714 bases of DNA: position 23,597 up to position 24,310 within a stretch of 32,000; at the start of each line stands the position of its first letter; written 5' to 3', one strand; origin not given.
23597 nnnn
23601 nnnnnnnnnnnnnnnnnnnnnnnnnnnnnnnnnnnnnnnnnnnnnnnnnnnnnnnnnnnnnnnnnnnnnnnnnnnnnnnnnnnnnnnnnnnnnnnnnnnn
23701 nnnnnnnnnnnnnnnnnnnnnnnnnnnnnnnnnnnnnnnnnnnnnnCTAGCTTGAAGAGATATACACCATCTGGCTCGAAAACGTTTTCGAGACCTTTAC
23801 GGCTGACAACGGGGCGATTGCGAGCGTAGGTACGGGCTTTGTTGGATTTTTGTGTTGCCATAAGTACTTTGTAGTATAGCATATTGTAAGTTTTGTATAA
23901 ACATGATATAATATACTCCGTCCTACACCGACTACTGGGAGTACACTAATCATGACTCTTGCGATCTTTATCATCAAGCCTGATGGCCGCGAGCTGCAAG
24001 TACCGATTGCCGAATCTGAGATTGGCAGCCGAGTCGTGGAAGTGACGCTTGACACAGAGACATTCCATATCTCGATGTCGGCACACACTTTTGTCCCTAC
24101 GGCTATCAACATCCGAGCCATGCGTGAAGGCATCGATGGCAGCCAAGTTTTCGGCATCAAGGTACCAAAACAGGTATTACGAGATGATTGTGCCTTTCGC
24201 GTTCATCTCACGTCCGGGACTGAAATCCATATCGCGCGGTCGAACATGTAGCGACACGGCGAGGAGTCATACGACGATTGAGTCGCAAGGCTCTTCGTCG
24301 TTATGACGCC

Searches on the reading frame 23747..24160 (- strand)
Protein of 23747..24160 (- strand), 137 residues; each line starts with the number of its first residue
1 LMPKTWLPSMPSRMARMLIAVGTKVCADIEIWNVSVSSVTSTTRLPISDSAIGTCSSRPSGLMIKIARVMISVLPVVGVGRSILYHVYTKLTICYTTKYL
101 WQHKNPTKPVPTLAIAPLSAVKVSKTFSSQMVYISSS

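Call 9: search_protein_families(library=pfam, max_evalue=0.01, proteins=[window:23747-24160:-])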
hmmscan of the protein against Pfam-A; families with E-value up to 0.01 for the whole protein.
window:23747-24160:- (137 aa): 0 families

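Call 18: search_protein_families(library=ncbifam, max_evalue=1, proteins=[window:23747-24160:-])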
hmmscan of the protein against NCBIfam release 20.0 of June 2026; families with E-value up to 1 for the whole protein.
window:23747-24160:- (137 aa): 1 family
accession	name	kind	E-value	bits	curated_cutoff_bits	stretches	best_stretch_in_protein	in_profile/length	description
NF042937.1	leader_Ms4533A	equivalog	0.0087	16.3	31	1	13-29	11-27/30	Ms4533A family Cys-rich leader peptide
